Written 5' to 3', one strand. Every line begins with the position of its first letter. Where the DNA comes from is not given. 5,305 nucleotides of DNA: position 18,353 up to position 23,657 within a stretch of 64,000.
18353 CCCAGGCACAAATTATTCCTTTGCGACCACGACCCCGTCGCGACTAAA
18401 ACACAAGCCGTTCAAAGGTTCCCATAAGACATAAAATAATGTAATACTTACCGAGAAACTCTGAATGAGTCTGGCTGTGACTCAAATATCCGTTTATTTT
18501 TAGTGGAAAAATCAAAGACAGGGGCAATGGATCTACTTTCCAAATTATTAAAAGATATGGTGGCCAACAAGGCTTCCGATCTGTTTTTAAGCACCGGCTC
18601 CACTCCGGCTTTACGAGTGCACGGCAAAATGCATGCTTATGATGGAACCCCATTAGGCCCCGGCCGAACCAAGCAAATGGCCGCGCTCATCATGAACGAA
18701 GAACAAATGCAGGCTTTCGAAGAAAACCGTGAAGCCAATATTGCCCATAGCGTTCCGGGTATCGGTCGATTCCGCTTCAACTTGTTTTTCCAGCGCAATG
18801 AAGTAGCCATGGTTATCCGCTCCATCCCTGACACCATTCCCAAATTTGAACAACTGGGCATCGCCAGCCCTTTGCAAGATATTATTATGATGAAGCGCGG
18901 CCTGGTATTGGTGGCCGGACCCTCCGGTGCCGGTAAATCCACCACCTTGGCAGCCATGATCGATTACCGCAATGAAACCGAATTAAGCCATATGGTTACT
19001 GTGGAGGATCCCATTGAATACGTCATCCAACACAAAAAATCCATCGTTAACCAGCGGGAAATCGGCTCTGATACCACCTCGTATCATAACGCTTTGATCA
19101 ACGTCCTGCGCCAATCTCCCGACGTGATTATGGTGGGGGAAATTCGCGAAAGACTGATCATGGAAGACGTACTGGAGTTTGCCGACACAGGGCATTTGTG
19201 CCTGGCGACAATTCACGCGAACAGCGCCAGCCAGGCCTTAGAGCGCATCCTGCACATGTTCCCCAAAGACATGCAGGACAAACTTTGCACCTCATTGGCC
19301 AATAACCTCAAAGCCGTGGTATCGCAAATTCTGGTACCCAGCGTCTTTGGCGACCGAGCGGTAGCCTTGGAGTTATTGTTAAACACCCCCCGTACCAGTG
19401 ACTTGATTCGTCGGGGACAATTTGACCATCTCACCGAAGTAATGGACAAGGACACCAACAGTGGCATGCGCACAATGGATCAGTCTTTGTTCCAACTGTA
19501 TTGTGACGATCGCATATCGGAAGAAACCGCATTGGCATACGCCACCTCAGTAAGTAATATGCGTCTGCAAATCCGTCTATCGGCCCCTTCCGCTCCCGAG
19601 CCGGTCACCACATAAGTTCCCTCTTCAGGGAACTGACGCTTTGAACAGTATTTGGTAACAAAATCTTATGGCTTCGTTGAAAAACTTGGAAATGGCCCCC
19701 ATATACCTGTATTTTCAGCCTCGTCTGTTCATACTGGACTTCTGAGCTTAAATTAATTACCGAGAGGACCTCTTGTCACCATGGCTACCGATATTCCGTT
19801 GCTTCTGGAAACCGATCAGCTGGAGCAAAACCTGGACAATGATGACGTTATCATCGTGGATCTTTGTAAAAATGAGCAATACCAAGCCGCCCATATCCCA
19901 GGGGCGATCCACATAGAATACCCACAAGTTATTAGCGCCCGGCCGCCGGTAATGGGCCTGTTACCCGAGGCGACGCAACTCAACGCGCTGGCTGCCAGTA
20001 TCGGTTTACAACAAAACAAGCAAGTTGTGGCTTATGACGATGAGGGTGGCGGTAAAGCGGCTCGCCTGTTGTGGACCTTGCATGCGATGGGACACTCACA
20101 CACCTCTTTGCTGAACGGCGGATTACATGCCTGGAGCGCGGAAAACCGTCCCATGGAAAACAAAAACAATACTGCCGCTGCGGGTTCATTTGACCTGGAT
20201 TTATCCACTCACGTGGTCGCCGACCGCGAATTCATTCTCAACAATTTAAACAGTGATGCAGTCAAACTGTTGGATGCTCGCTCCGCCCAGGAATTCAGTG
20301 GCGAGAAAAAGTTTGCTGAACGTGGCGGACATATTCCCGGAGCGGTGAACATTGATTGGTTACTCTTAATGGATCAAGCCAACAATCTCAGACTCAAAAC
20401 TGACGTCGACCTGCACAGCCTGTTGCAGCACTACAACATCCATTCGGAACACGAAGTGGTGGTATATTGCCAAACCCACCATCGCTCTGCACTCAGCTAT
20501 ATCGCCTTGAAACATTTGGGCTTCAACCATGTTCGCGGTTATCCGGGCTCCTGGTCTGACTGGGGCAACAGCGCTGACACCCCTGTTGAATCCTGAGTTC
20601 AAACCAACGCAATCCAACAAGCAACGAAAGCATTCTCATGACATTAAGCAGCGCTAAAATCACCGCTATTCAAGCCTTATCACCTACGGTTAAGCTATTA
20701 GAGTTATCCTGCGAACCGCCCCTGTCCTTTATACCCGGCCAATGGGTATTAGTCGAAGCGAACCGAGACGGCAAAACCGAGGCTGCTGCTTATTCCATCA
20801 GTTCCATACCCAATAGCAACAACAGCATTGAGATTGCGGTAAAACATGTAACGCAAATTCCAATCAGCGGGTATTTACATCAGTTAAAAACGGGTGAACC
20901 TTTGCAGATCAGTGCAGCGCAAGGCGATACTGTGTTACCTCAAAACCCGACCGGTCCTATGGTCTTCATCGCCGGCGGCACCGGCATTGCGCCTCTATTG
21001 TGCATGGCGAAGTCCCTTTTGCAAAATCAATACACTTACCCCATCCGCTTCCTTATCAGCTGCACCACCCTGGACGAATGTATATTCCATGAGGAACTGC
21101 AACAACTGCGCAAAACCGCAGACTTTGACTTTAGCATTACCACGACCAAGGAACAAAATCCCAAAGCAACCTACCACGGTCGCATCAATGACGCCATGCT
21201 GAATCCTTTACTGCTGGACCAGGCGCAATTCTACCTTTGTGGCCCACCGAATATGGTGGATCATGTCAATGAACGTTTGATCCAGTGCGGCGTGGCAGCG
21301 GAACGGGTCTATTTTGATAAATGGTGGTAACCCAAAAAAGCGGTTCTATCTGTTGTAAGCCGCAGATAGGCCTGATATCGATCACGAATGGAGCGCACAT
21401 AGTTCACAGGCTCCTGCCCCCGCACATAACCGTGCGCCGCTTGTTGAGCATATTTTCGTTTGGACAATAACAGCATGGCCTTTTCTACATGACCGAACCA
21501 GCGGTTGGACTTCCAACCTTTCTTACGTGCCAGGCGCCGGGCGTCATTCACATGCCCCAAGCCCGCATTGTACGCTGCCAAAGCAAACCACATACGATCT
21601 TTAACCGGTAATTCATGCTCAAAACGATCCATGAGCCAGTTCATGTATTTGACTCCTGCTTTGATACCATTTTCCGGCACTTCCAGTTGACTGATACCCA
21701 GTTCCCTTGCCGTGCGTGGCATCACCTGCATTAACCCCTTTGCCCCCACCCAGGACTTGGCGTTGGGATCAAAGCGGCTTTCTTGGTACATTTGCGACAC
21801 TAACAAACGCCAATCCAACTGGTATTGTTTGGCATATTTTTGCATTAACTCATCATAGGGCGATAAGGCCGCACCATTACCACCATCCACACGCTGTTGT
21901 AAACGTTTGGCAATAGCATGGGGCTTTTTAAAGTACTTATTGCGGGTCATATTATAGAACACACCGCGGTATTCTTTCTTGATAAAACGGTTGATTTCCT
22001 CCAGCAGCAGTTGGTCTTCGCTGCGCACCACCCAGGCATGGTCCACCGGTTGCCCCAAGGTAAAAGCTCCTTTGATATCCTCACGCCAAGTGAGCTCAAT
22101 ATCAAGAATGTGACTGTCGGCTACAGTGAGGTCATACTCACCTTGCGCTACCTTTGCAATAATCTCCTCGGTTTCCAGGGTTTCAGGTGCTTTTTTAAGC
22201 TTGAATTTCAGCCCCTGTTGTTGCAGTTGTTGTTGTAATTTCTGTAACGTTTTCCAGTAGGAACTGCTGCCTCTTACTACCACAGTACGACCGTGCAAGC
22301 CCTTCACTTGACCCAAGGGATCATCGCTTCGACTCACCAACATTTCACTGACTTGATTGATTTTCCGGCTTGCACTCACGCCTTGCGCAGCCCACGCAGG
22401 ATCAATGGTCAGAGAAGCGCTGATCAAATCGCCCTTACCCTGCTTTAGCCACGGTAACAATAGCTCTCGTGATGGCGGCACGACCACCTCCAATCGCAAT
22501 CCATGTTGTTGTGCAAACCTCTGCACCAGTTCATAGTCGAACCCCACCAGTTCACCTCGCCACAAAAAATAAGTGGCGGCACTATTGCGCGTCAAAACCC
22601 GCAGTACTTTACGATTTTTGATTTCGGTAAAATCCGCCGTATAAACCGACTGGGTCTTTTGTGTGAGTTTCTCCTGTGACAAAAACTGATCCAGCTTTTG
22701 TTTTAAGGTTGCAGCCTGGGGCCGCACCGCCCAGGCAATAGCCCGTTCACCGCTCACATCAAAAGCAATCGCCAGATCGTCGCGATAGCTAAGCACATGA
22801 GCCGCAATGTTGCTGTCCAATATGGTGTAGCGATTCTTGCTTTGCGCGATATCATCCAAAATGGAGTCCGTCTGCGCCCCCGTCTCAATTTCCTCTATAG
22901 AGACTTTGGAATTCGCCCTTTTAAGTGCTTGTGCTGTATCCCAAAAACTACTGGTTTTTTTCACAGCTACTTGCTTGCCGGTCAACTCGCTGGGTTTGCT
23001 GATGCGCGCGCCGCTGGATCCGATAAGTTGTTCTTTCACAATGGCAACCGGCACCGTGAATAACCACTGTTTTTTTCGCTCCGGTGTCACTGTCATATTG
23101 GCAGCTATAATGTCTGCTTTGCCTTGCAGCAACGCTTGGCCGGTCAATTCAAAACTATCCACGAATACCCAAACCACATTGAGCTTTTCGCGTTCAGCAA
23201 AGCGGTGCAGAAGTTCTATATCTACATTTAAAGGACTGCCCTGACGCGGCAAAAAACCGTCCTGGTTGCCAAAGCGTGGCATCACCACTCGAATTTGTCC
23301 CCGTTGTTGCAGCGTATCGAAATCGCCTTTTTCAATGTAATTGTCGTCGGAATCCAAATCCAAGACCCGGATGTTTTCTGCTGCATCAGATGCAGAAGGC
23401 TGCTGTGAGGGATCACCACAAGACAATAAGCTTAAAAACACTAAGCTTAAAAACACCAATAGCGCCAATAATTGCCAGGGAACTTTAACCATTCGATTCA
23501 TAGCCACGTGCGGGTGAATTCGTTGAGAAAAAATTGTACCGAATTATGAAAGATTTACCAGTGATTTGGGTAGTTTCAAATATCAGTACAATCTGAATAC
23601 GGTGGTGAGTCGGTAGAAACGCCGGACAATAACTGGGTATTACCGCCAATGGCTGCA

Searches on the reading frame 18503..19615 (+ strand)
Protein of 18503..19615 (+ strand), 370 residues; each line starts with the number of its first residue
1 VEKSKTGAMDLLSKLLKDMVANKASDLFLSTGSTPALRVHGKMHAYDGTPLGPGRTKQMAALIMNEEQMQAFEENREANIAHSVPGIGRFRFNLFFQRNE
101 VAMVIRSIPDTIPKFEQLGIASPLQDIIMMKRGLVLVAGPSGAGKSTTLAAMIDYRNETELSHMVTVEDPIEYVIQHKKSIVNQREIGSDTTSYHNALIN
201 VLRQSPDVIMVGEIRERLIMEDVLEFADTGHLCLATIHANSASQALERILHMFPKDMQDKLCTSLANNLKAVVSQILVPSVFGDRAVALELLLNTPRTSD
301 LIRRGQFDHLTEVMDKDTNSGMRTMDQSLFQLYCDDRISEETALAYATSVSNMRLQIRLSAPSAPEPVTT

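Call 89: search_protein_families(library=ncbifam, proteins=[window:18503-19615:+], max_evalue=1e-10)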
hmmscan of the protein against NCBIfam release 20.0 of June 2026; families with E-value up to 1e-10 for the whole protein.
window:18503-19615:+ (370 aa): 14 families
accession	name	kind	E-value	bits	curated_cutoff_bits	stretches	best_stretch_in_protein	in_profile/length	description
TIGR01420.1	pilT_fam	subfamily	6.1e-121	403.8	319.1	1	12-349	2-340/343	PilT/PilU family type 4a pilus ATPase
TIGR02525.1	plasmid_TraJ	equivalog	5e-49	167.2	368.3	1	99-346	116-366/372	plasmid transfer ATPase TraJ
NF041000.1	ATPase_ComGA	equivalog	1.3e-33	116.2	300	1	14-279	2-266/267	competence type IV pilus ATPase ComGA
TIGR02533.1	type_II_gspE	equivalog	2.2e-31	109.1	630.25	1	116-281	223-382/486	type II secretion system ATPase GspE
TIGR02524.1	dot_icm_DotB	equivalog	2.2e-30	106.1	463.3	1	99-317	101-324/358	Dot/Icm type IV secretion system ATPase DotB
NF007755.0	PRK10436.1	equivalog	2.2e-30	105.7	617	1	3-278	80-355/465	type II secretion system protein GspE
TIGR02538.1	type_IV_pilB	equivalog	2.5e-26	92.4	675.65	1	125-252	309-432/564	type IV-A pilus assembly ATPase PilB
NF053534.1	T4PilAsmATPsTfpB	equivalog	1.3e-24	86.6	850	1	112-252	312-452/584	type IV pilus assembly ATPase TfpB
TIGR02788.1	VirB11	equivalog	2.3e-15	56.4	249.95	1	129-257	141-270/308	P-type DNA transfer ATPase VirB11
TIGR03819.1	heli_sec_ATPase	hypoth_equivalog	1.7e-14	53.8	373.15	1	123-248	170-296/340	TadA family conjugal transfer-associated ATPase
TIGR02782.1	TrbB_P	equivalog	7.1e-14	51.8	304.55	1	124-260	129-263/303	P-type conjugative transfer ATPase TrbB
NF058587.1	archaellum_moto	equivalog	1.6e-11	43.7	550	1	134-249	277-393/527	archaellum flagellar ATPase motor FlaI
NF010469.0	PRK13894.1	subfamily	4.4e-11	42.7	508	1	124-254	142-269/320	conjugal transfer ATPase TrbB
NF053672.1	bindosome_BasE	exception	9.9e-11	41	1000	0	127-257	265-396/512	bindosome assembly system ATPase subunit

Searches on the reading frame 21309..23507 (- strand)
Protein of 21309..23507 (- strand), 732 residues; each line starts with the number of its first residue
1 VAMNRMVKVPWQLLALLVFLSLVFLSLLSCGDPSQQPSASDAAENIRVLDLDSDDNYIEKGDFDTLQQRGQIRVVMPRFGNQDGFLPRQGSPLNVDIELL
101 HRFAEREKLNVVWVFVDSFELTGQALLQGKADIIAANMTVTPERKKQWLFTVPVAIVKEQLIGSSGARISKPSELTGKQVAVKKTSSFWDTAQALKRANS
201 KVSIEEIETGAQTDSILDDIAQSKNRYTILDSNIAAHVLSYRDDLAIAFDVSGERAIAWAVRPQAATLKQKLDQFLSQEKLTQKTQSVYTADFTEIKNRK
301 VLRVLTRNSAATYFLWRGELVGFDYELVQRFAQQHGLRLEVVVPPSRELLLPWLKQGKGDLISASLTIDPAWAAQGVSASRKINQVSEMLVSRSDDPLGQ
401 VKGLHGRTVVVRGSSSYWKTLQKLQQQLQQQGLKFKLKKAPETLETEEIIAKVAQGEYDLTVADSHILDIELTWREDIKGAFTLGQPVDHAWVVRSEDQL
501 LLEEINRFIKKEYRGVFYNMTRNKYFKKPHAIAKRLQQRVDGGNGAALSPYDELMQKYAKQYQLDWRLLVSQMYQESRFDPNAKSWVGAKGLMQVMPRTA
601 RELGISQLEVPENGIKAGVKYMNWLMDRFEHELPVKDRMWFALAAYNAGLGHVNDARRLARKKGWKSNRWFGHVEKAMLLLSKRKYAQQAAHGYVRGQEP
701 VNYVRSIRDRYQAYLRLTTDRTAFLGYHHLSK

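Call 89: search_protein_families(library=ncbifam, proteins=[window:21309-23507:-], max_evalue=1e-10)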
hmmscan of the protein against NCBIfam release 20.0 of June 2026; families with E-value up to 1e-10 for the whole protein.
window:21309-23507:- (732 aa): 3 families
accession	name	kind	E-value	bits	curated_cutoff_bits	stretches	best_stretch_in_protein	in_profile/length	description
NF008112.0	PRK10859.1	equivalog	3.4e-128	428.1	354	2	285-716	28-451/483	membrane-bound lytic murein transglycosylase MltF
NF047373.1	BB0259_flg_lyt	exception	2e-22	79.8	234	1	550-655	547-652/705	flagellar assembly lytic transglycosylase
TIGR01096.1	3A0103s03R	subfamily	2.5e-19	69.8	256.35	0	96-211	50-163/250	lysine/arginine/ornithine ABC transporter substrate-binding protein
